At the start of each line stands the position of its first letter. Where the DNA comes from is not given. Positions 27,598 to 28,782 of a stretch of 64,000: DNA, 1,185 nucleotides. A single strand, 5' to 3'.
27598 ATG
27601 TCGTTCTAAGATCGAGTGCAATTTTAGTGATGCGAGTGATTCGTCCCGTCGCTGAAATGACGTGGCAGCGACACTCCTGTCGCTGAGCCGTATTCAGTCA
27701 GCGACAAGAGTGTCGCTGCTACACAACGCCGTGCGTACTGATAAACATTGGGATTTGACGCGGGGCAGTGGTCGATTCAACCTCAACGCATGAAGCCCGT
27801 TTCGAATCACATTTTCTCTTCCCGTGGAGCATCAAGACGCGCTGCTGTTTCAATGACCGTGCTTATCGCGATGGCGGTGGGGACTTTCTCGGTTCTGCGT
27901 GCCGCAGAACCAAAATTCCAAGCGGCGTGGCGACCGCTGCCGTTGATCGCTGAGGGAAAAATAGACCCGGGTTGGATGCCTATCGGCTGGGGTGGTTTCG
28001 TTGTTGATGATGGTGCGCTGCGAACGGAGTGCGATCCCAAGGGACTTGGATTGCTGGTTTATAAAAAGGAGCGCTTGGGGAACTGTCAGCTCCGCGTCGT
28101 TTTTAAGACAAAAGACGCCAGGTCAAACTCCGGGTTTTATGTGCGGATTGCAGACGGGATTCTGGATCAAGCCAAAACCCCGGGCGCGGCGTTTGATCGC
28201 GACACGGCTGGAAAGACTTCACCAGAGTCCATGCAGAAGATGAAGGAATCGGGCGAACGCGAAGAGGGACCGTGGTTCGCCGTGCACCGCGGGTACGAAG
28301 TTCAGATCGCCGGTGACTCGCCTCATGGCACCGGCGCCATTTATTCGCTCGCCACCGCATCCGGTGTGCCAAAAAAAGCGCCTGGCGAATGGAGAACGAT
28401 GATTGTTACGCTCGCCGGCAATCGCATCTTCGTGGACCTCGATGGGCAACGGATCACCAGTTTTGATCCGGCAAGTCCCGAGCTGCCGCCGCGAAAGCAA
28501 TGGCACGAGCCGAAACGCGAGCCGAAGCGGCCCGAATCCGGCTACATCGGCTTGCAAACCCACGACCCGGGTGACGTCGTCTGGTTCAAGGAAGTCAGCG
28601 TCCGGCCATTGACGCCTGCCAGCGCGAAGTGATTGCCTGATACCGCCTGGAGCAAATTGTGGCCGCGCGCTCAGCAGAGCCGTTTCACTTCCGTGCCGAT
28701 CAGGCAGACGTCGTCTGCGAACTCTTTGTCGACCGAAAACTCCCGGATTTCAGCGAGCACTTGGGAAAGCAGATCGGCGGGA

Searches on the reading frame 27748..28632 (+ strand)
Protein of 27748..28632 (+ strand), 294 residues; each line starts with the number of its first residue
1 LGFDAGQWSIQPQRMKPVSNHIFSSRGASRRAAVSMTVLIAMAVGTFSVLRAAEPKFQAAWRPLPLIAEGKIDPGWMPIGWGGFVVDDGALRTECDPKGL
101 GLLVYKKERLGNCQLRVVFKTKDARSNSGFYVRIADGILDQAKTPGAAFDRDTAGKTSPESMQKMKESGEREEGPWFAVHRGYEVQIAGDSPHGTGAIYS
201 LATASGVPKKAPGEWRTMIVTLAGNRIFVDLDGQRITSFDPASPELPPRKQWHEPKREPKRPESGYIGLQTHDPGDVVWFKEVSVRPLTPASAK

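Call 69: search_protein_families(library=pfam, proteins=[window:27748-28632:+], max_evalue=0.001)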
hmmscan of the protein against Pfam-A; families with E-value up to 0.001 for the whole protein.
window:27748-28632:+ (294 aa): 1 family
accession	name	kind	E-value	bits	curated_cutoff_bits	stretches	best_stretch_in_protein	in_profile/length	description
PF06439.18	3keto-disac_hyd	-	2.2e-26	93.5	26.8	1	74-286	12-187/187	3-keto-disaccharide hydrolase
